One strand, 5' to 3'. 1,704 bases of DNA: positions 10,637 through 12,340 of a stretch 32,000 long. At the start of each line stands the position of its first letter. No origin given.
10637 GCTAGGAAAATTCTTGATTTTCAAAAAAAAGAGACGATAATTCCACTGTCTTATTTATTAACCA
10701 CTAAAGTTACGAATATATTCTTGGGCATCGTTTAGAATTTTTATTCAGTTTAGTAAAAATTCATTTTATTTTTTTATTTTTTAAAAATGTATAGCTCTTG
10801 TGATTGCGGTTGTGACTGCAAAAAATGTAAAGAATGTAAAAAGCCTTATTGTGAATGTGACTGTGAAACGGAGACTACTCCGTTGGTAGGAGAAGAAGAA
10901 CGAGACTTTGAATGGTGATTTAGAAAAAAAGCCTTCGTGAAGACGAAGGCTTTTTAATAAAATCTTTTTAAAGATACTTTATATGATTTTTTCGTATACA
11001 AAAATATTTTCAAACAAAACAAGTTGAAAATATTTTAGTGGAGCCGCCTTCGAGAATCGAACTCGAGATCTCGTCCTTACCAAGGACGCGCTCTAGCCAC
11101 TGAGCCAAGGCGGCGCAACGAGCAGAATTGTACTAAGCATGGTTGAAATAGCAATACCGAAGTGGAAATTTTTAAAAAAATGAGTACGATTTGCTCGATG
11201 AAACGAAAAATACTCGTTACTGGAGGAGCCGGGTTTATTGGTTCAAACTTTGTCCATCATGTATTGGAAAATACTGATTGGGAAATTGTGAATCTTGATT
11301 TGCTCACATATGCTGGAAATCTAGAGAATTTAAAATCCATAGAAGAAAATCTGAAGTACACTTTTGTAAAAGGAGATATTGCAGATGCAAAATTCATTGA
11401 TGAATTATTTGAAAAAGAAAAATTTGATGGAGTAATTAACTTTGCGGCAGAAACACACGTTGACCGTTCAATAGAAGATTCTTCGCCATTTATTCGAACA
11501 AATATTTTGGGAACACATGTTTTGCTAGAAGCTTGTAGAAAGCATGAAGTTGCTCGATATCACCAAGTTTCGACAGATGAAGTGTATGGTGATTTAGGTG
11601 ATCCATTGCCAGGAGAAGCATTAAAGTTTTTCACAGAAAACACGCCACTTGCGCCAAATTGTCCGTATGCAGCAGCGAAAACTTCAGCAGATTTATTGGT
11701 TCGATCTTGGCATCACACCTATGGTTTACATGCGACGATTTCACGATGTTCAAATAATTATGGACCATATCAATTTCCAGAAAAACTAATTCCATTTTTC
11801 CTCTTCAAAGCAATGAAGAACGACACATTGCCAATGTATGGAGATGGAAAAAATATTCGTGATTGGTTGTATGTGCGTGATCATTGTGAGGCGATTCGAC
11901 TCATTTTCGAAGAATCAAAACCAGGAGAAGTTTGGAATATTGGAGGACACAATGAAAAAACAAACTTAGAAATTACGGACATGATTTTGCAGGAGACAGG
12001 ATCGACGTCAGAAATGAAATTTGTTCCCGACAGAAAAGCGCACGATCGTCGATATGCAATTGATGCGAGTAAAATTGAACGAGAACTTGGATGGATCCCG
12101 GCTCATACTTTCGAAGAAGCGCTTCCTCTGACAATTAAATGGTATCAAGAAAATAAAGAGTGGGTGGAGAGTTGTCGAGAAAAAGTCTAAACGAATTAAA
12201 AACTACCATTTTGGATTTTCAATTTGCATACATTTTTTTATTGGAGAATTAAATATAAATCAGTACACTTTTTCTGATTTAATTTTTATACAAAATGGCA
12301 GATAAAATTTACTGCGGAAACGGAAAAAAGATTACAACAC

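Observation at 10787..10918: Untracked 43-aa peptide with 9 cysteines (metallothionein-like CxC repeats) between the RND pump and a strong terminator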

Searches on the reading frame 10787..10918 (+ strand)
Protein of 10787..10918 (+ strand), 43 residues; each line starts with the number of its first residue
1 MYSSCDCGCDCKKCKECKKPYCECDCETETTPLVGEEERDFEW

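Call 8: find_homologous_proteins(query=window:10787-10915:+, max_evalue=10)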
Query seq(43 aa): no candidate shares three 5-residue words with the query. No homologue found.

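Call 9: search_protein_families(library=pfam, proteins=[window:10787-10915:+], max_evalue=0.01)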
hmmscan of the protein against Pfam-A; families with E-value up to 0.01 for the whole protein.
seq(43 aa): 0 families

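Call 13: find_encoding_contigs(protein=window:10787-10918:+, flank=8000, max_places=10)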
Protein window:10787-10918:+ (43 aa): no gene with exactly this product is on record in the collection.

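Call 21: search_protein_representatives(protein=window:10787-10915:+)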
Query: 43 residues. Proteins with E-value up to 0.001 (for the whole library): 1; up to 1e-10: 0; up to 1e-30: 0. The best 1 are listed.
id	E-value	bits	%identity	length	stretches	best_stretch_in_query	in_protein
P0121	7.9e-04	35.6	38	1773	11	3-29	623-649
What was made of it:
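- Closest known: MymT, the Cu. Different: There is no sequence similarity: no bacterial relative appeared in 1.84 billion representative proteins (call 21).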

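Call 50: search_protein_families(library=ncbifam, proteins=[window:10787-10915:+], max_evalue=1)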
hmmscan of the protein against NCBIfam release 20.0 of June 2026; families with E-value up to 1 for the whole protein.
seq(43 aa): 0 families

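Call 51: search_solved_structures(query=window:10787-10915:+, max_evalue=10, show_alignments=3)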
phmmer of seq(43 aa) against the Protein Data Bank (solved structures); distinct sequences matched with E-value up to 10: 0.

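Call 63: predict_structure(protein=window:10787-10915:+)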
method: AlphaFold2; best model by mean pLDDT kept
length: 43 residues; sequences in the alignment: 1
mean_pLDDT: 70.0   pTM: 0.31
mean pLDDT of the five models: 70.0, 68.5, 65.7, 63.6, 59.9
residues with pLDDT >= 90: 0; 70-90: 22; 50-70: 21; < 50: 0
segments of 3 or more residues with pLDDT < 50: none
pLDDT, mean of each block of 10 residues (from residue 1): 69 79 73 61 65
secondary structure, 60 per line:
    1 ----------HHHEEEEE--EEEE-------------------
elements in order: E14-18 E21-24
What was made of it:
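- The single-sequence AlphaFold model places a beta-hairpin at 14-18 and 21-24 around the invariant K-P-Y turn, with mean pLDDT 70 (call 63).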

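Call 67: search_dna_similar(query=window:10787-10915:+, collection=phages, mode=protein, max_evalue=10)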
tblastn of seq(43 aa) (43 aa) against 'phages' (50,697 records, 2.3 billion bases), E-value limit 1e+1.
No match.

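Call 68: search_dna_similar(query=window:10787-10915:+, collection=plasmids, mode=protein, max_evalue=10)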
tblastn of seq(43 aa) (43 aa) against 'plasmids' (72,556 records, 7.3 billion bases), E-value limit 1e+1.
No match.

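Call 72: fold_search(model_id=the predicted structure, library=pdb)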
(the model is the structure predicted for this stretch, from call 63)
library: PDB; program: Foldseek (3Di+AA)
matches with E <= 10: 0; with E <= 0.001: 0
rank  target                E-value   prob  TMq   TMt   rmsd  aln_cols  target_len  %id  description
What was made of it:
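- Tried and rejected: The single-sequence model is weak (pLDDT 70, pTM 0.31; call 63) and has no fold match in the PDB (call 72).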

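Call 73: search_protein_families(library=pfam, proteins=[window:10787-10915:+], max_evalue=10)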
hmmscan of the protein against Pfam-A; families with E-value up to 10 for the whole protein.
seq(43 aa): 0 families
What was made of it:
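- No zinc-finger family matches (calls 9, 50, 73) and there is no fold match (call 72).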

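Call 76: find_homologous_proteins(query=A2, max_evalue=10)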
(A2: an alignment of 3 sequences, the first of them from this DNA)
Query A2 (3 sequences): no candidate shares three 5-residue words with the query. No homologue found.
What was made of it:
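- Tried and rejected: Nothing was found in the word-indexed database with the single sequence or the alignment (calls 8, 76).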

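Call 80: search_solved_structures(query=A2, max_evalue=10, show_alignments=3)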
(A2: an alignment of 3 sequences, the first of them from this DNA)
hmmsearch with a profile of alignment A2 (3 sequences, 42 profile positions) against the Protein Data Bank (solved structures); distinct sequences matched with E-value up to 10: 4.
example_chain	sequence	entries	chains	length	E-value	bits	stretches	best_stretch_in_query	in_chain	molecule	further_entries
4q7o_A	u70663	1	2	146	0.76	13.6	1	12-29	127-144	Immunity protein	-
4knv_A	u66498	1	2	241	3.3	11.6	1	11-35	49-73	N-acylneuraminate-9-phosphatase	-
4knw_A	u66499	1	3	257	3.4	11.5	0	11-35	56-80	N-acylneuraminate-9-phosphatase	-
2w4m_A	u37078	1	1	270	3.9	11.3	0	11-35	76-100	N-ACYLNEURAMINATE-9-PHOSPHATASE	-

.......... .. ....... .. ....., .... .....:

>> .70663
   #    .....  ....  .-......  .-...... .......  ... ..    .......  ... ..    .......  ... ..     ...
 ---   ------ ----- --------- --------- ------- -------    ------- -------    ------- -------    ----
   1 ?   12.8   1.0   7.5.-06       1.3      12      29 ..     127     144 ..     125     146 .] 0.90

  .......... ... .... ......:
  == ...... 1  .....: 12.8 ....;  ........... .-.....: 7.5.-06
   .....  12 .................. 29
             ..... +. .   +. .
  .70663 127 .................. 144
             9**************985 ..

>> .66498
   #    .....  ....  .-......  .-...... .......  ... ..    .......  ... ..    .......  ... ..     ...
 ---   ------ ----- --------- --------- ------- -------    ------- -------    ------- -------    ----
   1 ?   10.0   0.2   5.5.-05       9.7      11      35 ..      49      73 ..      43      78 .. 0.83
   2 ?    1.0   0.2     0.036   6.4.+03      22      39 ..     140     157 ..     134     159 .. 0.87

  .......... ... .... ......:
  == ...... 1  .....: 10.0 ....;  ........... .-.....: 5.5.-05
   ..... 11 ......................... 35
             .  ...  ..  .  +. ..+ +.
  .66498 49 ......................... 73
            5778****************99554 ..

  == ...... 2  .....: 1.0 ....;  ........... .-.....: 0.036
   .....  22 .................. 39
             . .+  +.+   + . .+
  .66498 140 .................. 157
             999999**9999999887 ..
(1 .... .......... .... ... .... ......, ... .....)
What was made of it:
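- There is no PDB sequence hit (calls 51, 80) and no fold match (call 72).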

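Call 95: search_protein_families(library=phrogs, proteins=[window:10787-10915:+], max_evalue=1)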
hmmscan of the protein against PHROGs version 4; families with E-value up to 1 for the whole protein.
seq(43 aa): 1 family
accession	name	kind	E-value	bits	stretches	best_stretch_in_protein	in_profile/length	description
phrog_30864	-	unknown function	0.97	10.6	0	7-33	10-36/111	-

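Call 96: search_protein_families(library=padloc, proteins=[window:10787-10915:+], max_evalue=1)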
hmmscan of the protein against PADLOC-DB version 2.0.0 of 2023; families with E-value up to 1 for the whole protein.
seq(43 aa): 0 families
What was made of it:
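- Tried and rejected: PDB, Pfam, NCBIfam, PHROGs and PADLOC gave nothing usable (calls 9, 50, 51, 73, 80, 95, 96). tblastn against phages and plasmids found nothing (calls 67, 68).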

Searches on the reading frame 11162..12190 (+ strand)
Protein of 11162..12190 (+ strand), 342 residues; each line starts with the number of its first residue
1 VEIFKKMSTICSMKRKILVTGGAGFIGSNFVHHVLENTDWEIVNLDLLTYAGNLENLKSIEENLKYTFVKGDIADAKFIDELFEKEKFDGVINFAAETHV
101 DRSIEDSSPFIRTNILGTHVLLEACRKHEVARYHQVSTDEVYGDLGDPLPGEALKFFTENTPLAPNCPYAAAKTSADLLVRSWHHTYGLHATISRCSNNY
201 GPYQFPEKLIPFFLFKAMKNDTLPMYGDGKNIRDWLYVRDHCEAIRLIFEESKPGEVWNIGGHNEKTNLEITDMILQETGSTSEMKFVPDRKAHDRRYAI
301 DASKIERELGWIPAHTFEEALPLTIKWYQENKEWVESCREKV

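Call 9: search_protein_families(library=pfam, proteins=[window:11162-12190:+], max_evalue=0.01)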
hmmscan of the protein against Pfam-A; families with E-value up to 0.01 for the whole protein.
window:11162-12190:+ (342 aa): 10 families
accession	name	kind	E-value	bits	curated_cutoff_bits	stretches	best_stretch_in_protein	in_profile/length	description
PF16363.11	GDP_Man_Dehyd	-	3.9e-85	286.7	27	1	18-321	1-329/332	GDP-mannose 4,6 dehydratase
PF01370.27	Epimerase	-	5.7e-67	226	20.9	1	17-261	1-240/240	NAD dependent epimerase/dehydratase family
PF01073.25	3Beta_HSD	-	4.4e-18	65.7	22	1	18-240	1-220/280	3-beta hydroxysteroid dehydrogenase/isomerase family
PF04321.23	RmlD_sub_bind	-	5.6e-17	62.2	27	1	16-326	2-283/287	RmlD substrate binding domain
PF02719.21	Polysacc_synt_2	-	9.7e-16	58.2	20.2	1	17-140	1-130/293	Polysaccharide biosynthesis protein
PF07993.18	NAD_binding_4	-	1.1e-12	48.2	20.1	1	19-198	1-206/258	Male sterility protein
PF13460.12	NAD_binding_10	-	1.9e-06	28.3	27.2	1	21-182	1-133/184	NAD(P)H-binding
PF00106.31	adh_short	-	0.0019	18.2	26.6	0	16-97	2-87/195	short chain dehydrogenase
PF05368.20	NmrA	-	0.0022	18.1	27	1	13-95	1-77/298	NmrA-like family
PF08659.16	KR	-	0.009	16.4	22.6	0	17-96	3-90/180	KR domain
